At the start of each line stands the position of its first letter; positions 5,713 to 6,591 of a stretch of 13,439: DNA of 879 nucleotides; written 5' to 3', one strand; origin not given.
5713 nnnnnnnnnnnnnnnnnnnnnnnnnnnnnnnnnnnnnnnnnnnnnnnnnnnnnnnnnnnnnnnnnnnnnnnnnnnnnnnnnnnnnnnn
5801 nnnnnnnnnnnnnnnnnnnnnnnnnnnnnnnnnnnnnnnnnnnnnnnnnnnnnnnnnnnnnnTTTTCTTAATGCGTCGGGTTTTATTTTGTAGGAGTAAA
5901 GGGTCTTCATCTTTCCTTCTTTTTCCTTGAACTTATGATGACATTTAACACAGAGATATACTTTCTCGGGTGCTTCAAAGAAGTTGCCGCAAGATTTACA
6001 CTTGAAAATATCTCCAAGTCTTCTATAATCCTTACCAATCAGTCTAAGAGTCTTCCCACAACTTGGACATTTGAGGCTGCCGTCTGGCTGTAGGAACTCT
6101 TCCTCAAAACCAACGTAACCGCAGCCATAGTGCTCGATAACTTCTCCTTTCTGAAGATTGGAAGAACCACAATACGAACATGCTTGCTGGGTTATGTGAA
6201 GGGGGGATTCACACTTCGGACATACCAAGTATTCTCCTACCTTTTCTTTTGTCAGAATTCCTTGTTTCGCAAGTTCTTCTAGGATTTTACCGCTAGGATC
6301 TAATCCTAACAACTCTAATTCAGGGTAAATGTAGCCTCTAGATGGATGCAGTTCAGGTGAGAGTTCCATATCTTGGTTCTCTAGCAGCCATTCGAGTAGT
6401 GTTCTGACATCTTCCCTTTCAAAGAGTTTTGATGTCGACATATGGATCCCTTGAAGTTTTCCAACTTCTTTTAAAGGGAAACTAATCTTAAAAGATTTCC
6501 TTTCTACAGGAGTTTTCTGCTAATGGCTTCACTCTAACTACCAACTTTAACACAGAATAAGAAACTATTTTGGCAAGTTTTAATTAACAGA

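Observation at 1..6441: Six co-oriented genes place a PgaC/IcaA-like polysaccharide synthase among sensor and regulator proteins: candidate uncharacterised archaeal exopolysaccharide control system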

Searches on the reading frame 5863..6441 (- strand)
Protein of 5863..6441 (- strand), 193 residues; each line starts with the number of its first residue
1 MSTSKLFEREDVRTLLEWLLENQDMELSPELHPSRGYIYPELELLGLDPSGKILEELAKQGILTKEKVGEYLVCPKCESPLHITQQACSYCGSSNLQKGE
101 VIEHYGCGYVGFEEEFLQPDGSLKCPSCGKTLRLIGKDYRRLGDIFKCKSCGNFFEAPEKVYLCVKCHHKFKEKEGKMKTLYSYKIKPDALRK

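Call 37: find_homologous_proteins(query=A3, max_evalue=0.00001)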
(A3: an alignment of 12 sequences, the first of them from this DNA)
Query A3 (12 sequences) (172 aa, profile of the alignment): 126 proteins with E <= 0.00001 among 1554 candidates; the best 120 are listed.
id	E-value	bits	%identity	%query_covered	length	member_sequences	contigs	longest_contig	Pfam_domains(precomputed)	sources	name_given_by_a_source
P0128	1.1e-44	170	36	66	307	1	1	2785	PF18551.7,PF00072.31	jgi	-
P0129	2.7e-44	169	35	69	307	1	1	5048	PF18551.7,PF00072.31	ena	-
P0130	6.2e-44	167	34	69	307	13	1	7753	PF18551.7,PF00072.31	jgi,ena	-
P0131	2.1e-43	166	33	77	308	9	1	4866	PF18551.7,PF00072.31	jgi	-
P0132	2.4e-42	162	40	54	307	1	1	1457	PF18551.7,PF00072.31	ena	-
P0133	2.4e-42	162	38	54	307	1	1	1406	PF18551.7,PF00072.31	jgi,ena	-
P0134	5.7e-42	161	39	54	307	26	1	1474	PF18551.7,PF00072.31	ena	-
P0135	5.8e-42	161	32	74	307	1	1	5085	PF18551.7,PF00072.31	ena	-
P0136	2.2e-41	159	39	54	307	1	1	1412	PF18551.7,PF00072.31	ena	-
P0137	9.4e-41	157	35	74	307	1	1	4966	PF18551.7,PF00072.31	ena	-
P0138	1.6e-40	156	33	74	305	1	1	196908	PF18551.7,PF00072.31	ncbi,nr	ncbi:MAG TPA: response regulator [Nitrosopumilaceae archaeon]|nr:response regulator [Nitrosopumilace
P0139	1.6e-40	156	33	74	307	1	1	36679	PF18551.7,PF00072.31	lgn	-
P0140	2.2e-40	156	34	74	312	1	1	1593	PF18551.7,PF00072.31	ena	-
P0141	4.1e-40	155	33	69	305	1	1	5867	PF18551.7,PF00072.31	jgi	jgi:response regulator of citrate/malate metabolism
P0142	4.6e-40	155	41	54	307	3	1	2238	PF18551.7,PF00072.31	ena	-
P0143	5.1e-40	155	32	74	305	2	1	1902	PF18551.7,PF00072.31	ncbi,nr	ncbi:MAG TPA: response regulator [Nitrosopumilaceae archaeon]|nr:response regulator [Nitrosopumilace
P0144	5.4e-40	155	31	74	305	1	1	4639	PF18551.7,PF00072.31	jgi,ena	-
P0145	6.4e-40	154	33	74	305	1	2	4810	PF18551.7,PF00072.31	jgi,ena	jgi:response regulator of citrate/malate metabolism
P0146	7.2e-40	154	35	63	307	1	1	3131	PF18551.7,PF00072.31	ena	-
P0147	8.2e-40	154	32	70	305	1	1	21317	PF18551.7,PF00072.31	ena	-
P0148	8.2e-40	154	32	70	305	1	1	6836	PF18551.7,PF00072.31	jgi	-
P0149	8.5e-40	154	38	54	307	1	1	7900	PF18551.7,PF00072.31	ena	-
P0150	9.3e-40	154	33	69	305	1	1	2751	PF18551.7,PF00072.31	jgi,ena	-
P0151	1.1e-39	154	33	69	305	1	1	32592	PF18551.7,PF00072.31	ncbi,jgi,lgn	-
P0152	1.3e-39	153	35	63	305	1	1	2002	PF18551.7,PF00072.31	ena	-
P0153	1.3e-39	153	39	54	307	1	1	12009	PF18551.7,PF00072.31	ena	-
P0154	1.9e-39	153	31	69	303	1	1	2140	PF18551.7,PF00072.31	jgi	jgi:response regulator of citrate/malate metabolism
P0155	3.9e-39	152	35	57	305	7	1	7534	PF18551.7,PF00072.31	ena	-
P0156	4.2e-39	152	31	74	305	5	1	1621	PF18551.7,PF00072.31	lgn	-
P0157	4.5e-39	152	35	63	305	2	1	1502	PF18551.7,PF00072.31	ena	-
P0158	8.2e-39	151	38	54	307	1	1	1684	PF18551.7,PF00072.31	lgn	-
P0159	8.4e-39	151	29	69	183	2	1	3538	PF18551.7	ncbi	ncbi:MAG: hypothetical protein ACREAE_09890 [Nitrosopumilaceae archaeon]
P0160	1.0e-38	150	34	63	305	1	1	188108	PF18551.7,PF00072.31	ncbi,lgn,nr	ncbi:MAG TPA: response regulator [Nitrosopumilaceae archaeon]|nr:response regulator [Nitrosopumilace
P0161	1.2e-38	150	34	74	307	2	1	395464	PF18551.7,PF00072.31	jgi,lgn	jgi:response regulator of citrate/malate metabolism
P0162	1.5e-38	150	35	70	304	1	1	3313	PF18551.7,PF00072.31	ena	-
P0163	1.6e-38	150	34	54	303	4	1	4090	PF18551.7,PF00072.31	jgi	-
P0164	1.6e-38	150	34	63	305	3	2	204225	PF18551.7,PF00072.31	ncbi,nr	ncbi:MAG: response regulator [Thaumarchaeota archaeon]|nr:response regulator [Nitrososphaerota archa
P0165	2.1e-38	149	37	54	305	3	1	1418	PF18551.7,PF00072.31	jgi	-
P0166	2.2e-38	149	33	63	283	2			PF18551.7,PF00072.31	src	-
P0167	2.4e-38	149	33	63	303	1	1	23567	PF18551.7,PF00072.31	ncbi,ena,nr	ncbi:MAG: response regulator [Thaumarchaeota archaeon]|nr:MAG: response regulator [Nitrososphaerota 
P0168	2.8e-38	149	34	54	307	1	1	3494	PF18551.7,PF00072.31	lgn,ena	-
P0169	3.8e-38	149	35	74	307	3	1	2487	PF18551.7,PF00072.31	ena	-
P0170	4.0e-38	148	34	63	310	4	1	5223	PF18551.7,PF00072.31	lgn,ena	-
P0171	4.1e-38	148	38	66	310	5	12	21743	PF18551.7,PF00072.31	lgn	-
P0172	4.5e-38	148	37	54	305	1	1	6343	PF18551.7,PF00072.31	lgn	-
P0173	1.1e-37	147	35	74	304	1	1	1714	PF18551.7,PF00072.31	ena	-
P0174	1.4e-37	147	29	94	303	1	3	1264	PF18551.7,PF00072.31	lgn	-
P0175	1.5e-37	147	35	55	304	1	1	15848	PF18551.7,PF00072.31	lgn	-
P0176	1.5e-37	147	34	77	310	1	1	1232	PF18551.7,PF00072.31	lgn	-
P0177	1.6e-37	147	33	74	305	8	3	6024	PF18551.7,PF00072.31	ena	-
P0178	1.7e-37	146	34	55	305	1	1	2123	PF18551.7,PF00072.31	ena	-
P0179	1.8e-37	146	28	94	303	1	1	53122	PF18551.7,PF00072.31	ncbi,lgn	-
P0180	1.9e-37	146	30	74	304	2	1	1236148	PF18551.7,PF00072.31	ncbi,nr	ncbi:MAG: response regulator [Thaumarchaeota archaeon]|nr:response regulator [Nitrososphaerota archa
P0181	1.9e-37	146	33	54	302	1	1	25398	PF18551.7,PF00072.31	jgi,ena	-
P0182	2.0e-37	146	29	77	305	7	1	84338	PF18551.7,PF00072.31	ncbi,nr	ncbi:MAG: response regulator [Thaumarchaeota archaeon]|nr:response regulator [Nitrososphaerota archa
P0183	2.5e-37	146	33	78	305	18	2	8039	PF18551.7,PF09012.18,PF00072.31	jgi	-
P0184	3.0e-37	146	34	77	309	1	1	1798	PF18551.7,PF00072.31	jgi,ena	-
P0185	3.2e-37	146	34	72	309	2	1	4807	PF18551.7,PF00072.31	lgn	-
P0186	3.4e-37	145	32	78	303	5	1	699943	PF18551.7,PF00072.31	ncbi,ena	-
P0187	3.8e-37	145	30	77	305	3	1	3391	PF18551.7,PF00072.31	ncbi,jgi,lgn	jgi:response regulator of citrate/malate metabolism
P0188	3.8e-37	145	32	77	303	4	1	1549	PF18551.7,PF00072.31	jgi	jgi:response regulator of citrate/malate metabolism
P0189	4.3e-37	145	31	95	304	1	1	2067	PF18551.7,PF00072.31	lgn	-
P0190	5.2e-37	145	29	94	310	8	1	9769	PF18551.7,PF00072.31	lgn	-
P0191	6.0e-37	145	35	73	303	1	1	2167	PF18551.7,PF00072.31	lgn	-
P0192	6.4e-37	145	33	67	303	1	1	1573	PF18551.7,PF00072.31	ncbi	-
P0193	1.2e-36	144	36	57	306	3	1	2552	PF18551.7,PF00072.31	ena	-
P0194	1.4e-36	143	32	78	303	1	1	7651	PF18551.7,PF00072.31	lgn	-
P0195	1.5e-36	143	32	77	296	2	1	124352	PF18551.7,PF00072.31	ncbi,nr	ncbi:MAG TPA: response regulator [Candidatus Nitrosotalea sp.]|nr:response regulator [Candidatus Nit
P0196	1.8e-36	143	34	57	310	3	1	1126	PF18551.7,PF00072.31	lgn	-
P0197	1.9e-36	143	37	77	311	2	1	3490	PF18551.7,PF00072.31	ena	-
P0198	2.0e-36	143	30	77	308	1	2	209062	PF18551.7,PF00072.31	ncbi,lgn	ncbi:MAG: response regulator [Nitrosotalea sp.]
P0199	2.5e-36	143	32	88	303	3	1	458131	PF18551.7,PF00072.31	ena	-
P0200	2.9e-36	142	31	78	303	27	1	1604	PF18551.7,PF00072.31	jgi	jgi:response regulator of citrate/malate metabolism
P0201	2.9e-36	142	33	80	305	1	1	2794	PF18551.7,PF00072.31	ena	-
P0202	3.4e-36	142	35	72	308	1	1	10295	PF18551.7,PF00072.31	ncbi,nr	ncbi:MAG TPA: response regulator [Nitrosopumilaceae archaeon]|nr:response regulator [Nitrosopumilace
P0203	3.4e-36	142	34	77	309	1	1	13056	PF18551.7,PF00072.31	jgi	jgi:response regulator of citrate/malate metabolism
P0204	4.3e-36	142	32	78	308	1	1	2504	PF18551.7,PF00072.31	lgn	-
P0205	5.1e-36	142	30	90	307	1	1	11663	PF18551.7,PF00072.31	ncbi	-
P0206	5.2e-36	142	36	72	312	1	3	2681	PF18551.7,PF00072.31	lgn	-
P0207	5.4e-36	142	36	67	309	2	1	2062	PF18551.7,PF00072.31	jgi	-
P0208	8.8e-36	141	36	77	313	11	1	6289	PF18551.7,PF00072.31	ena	-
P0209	1.0e-35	141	33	67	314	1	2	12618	PF18551.7,PF00072.31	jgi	jgi:response regulator of citrate/malate metabolism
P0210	1.1e-35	141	32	77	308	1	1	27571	PF18551.7,PF00072.31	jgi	jgi:response regulator of citrate/malate metabolism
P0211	1.1e-35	140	39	59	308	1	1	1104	PF18551.7,PF00072.31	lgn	-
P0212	1.1e-35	140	29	81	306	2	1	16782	PF18551.7,PF00072.31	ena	-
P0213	1.3e-35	140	32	81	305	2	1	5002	PF18551.7,PF00072.31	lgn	-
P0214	1.8e-35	140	31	78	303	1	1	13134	PF18551.7,PF00072.31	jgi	jgi:response regulator of citrate/malate metabolism/predicted RNA-binding Zn-ribbon protein involved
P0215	1.8e-35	140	29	75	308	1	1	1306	PF18551.7,PF00072.31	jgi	jgi:response regulator of citrate/malate metabolism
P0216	1.9e-35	140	31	83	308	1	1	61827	PF18551.7,PF00072.31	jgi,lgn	jgi:response regulator of citrate/malate metabolism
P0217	2.0e-35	140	34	72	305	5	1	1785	PF18551.7,PF00072.31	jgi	-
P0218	2.1e-35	140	33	77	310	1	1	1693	PF18551.7,PF00072.31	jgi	jgi:DNA-binding NarL/FixJ family response regulator/predicted RNA-binding Zn-ribbon protein involved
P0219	3.2e-35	139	31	74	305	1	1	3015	PF18551.7,PF00072.31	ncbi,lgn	-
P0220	3.3e-35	139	30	81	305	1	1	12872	PF18551.7,PF00072.31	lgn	-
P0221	3.5e-35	139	30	77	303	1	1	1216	PF18551.7,PF00072.31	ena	-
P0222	3.9e-35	139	31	74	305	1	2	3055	PF18551.7,PF00072.31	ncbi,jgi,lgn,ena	-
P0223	4.1e-35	139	34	80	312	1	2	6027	PF18551.7,PF00072.31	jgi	jgi:response regulator of citrate/malate metabolism/predicted RNA-binding Zn-ribbon protein involved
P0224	4.5e-35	139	36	77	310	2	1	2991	PF18551.7,PF00072.31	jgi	jgi:response regulator of citrate/malate metabolism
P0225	5.1e-35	138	32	65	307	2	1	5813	PF18551.7,PF00072.31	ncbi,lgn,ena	-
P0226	5.1e-35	138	29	94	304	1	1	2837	PF18551.7,PF00072.31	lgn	-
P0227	5.2e-35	138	32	81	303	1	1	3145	PF18551.7,PF00072.31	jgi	jgi:response regulator of citrate/malate metabolism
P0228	5.3e-35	138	29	81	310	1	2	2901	PF18551.7,PF00072.31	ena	-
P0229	6.2e-35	138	29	83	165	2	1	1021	PF18551.7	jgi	-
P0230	8.6e-35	138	33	65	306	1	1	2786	PF18551.7,PF00072.31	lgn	-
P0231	9.1e-35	138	31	78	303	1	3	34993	PF18551.7,PF00072.31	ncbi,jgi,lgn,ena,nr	ncbi:MAG: response regulator [Nitrosopumilales archaeon]|nr:MAG: response regulator [Nitrosopumilale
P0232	9.3e-35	138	29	85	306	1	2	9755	PF18551.7,PF00072.31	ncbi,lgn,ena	-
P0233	1.5e-34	137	32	66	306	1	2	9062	PF18551.7,PF00072.31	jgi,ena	-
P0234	1.8e-34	137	29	81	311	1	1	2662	PF18551.7,PF00072.31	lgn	-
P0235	2.1e-34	136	31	77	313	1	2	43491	PF18551.7,PF00072.31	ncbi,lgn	ncbi:MAG: response regulator [Nitrosotalea sp.]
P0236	2.6e-34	136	33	76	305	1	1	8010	PF18551.7,PF00072.31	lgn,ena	-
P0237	2.6e-34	136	33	76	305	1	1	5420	PF18551.7,PF00072.31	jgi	-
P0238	3.4e-34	136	29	78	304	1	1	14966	PF18551.7,PF00072.31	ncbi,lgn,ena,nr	ncbi:MAG TPA: response regulator [Candidatus Nitrosotalea sp.]|nr:response regulator [Candidatus Nit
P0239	3.5e-34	136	31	78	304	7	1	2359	PF18551.7,PF00072.31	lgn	-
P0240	7.3e-34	135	29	74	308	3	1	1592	PF18551.7,PF00072.31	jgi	jgi:response regulator of citrate/malate metabolism/predicted RNA-binding Zn-ribbon protein involved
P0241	2.5e-33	133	29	74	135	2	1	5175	PF18551.7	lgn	-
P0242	6.8e-33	131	32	66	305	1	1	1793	PF18551.7,PF00072.31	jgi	jgi:response regulator of citrate/malate metabolism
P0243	1.0e-32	131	34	58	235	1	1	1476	PF18551.7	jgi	jgi:hypothetical protein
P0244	1.5e-32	130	35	55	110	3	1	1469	PF18439.8,PF18551.7,PF09723.16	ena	-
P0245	2.1e-32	130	34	58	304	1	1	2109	PF18551.7,PF00072.31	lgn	-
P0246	4.5e-32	129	33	66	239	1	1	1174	PF18551.7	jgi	jgi:predicted RNA-binding Zn-ribbon protein involved in translation (DUF1610 family)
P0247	8.5e-32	128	30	74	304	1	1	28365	PF18551.7,PF00072.31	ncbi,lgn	-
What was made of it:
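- REC-TackOD1 fusions are abundant (call 37).
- Tried and rejected: The profile search was then swamped by Nitrosopumilaceae REC-TackOD1 (call 37).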

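Call 40: find_related_loci(query=A4, collection=metagenome_contigs, flank=8000)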
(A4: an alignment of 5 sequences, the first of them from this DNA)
Query A4 (172 aa) in metagenome_contigs; peptide patterns used: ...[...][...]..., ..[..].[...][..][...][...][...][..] (x = any residue, [..] = any of these).
277 stretches matched a pattern; 27 encode a relative of the query (tblastn E <= 1e-3); 27 distinct loci.
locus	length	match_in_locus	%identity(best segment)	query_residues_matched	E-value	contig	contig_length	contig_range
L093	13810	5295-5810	98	1-172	2e-112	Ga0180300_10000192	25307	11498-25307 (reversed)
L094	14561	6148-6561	68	32-170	4e-64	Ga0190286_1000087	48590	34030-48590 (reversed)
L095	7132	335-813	77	1-160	5e-66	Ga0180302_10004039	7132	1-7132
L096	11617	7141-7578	46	22-167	2e-37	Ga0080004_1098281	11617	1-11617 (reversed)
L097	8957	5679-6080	47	32-167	1e-36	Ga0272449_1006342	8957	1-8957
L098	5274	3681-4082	46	32-167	5e-36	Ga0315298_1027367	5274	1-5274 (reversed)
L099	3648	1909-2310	46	32-167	1e-35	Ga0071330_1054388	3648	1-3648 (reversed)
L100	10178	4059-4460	46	32-167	3e-35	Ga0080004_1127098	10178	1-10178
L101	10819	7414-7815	45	32-167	3e-35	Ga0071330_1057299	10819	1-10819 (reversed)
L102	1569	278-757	41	6-167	1e-34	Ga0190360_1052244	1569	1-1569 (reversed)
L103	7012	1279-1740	39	14-166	6e-33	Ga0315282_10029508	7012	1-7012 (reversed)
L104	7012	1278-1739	39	14-166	6e-33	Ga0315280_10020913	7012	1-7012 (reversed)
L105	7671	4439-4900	40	15-167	1e-32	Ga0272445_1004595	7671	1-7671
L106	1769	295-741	42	15-167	2e-32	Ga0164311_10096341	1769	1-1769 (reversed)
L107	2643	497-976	42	6-167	1e-32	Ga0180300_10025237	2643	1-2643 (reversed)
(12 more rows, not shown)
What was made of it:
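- Tried and rejected: It was repeated with five closer sequences (call 40).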

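Call 49: find_encoding_contigs(protein=P0180, flank=10000, max_places=2)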
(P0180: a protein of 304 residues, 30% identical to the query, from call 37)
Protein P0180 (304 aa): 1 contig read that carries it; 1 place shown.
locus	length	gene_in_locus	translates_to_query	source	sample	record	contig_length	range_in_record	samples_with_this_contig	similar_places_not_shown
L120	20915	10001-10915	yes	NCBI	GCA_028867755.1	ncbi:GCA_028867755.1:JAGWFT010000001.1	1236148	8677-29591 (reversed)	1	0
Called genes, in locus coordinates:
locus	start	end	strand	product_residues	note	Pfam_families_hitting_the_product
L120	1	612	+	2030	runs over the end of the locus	PF01436:NHL (faint), PF06739:SBBP (faint), PF07494:Reg_prop (faint), PF08450:SGL (faint), PF23500:DUF7133 (faint), PF25021:TEN_NHL (faint), PF13449:Phytase-like (faint), PF17957:Big_7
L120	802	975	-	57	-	-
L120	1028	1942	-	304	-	PF01063:Aminotran_4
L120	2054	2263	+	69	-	-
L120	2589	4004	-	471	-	PF00696:AA_kinase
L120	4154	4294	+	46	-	-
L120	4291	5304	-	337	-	PF04101:Glyco_tran_28_C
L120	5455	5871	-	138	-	-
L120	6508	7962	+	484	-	PF13506:Glyco_transf_21, PF13641:Glyco_tranf_2_3, PF00535:Glycos_transf_2, PF01644:Chitin_synth_1, PF10111:Glyco_tranf_2_2, PF03142:Chitin_synth_2, PF13632:Glyco_trans_2_3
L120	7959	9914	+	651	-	PF13620:CarboxypepD_reg (faint), PF11974:bMG3 (faint), PF01522:Polysacc_deac_1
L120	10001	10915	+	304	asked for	PF00072:Response_reg, PF18551:TackOD1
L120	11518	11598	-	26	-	-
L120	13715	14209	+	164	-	PF01835:MG2 (weak)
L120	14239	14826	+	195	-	-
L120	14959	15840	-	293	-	PF04055:Radical_SAM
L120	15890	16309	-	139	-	PF13404:HTH_AsnC-type, PF13412:HTH_24, PF08394:Arc_trans_TRASH (weak)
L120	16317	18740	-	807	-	PF00403:HMA, PF00122:E1-E2_ATPase, PF00702:Hydrolase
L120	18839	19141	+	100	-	PF25213:HVO_A0261_N (weak), PF01022:HTH_5, PF12840:HTH_20, PF21476:PF0610-like_N (weak)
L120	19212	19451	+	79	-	PF26119:DUF8036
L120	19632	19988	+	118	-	PF00075:RNase_H, PF13456:RVT_3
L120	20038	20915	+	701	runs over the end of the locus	PF02629:CoA_binding, PF13380:CoA_binding_2, PF13607:Succ_CoA_lig, PF19045:Ligase_CoA_2, PF13549:ATP-grasp_5, PF08442:ATP-grasp_2 (weak)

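Call 64: find_encoding_contigs(protein=P0198, flank=8000, max_places=2)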
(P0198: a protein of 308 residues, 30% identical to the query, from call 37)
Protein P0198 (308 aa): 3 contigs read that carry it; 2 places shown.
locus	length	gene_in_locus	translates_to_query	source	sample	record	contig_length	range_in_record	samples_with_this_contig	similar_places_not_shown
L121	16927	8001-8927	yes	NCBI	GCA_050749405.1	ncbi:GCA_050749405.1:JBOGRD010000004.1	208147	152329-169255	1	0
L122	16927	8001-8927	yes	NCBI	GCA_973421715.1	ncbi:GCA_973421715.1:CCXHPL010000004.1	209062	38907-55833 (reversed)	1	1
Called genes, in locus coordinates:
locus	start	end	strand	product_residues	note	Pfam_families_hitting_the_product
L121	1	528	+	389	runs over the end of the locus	PF13641:Glyco_tranf_2_3, PF00535:Glycos_transf_2, PF12804:NTP_transf_3 (faint), PF04138:GtrA_DPMS_TM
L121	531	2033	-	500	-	PF13231:PMT_2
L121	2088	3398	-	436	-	PF07995:GSDH, PF22807:TrAA12 (faint)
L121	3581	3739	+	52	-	-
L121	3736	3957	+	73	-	-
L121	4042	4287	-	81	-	-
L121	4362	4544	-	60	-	-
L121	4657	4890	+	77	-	-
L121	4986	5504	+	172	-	-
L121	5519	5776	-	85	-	-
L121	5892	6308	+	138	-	-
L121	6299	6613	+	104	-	-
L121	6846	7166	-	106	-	-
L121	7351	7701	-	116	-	PF01741:MscL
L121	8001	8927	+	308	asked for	PF00072:Response_reg, PF18551:TackOD1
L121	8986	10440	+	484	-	PF13506:Glyco_transf_21, PF13641:Glyco_tranf_2_3, PF00535:Glycos_transf_2, PF10111:Glyco_tranf_2_2, PF03142:Chitin_synth_2, PF01644:Chitin_synth_1, PF13632:Glyco_trans_2_3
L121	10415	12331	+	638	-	PF01522:Polysacc_deac_1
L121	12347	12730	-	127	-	-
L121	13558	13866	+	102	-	-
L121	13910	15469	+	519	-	PF05876:GpA_ATPase (weak)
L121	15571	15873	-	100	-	-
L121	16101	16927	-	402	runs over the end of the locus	PF07282:Cas12f1-like_TNB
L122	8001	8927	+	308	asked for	PF00072:Response_reg, PF18551:TackOD1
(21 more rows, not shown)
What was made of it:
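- On PgaC/IcaA PNAG synthase (TIGR03937 equivalog): CE4 is in the operon in L120 and L121 (calls 49, 64).
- A CE4 deacetylase is in the operon in Nitrososphaerota and Nitrosotalea (calls 49, 64). REC-TackOD1-anchored: 2 of 3 further loci, L120 and L121/122 (calls 49, 64).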
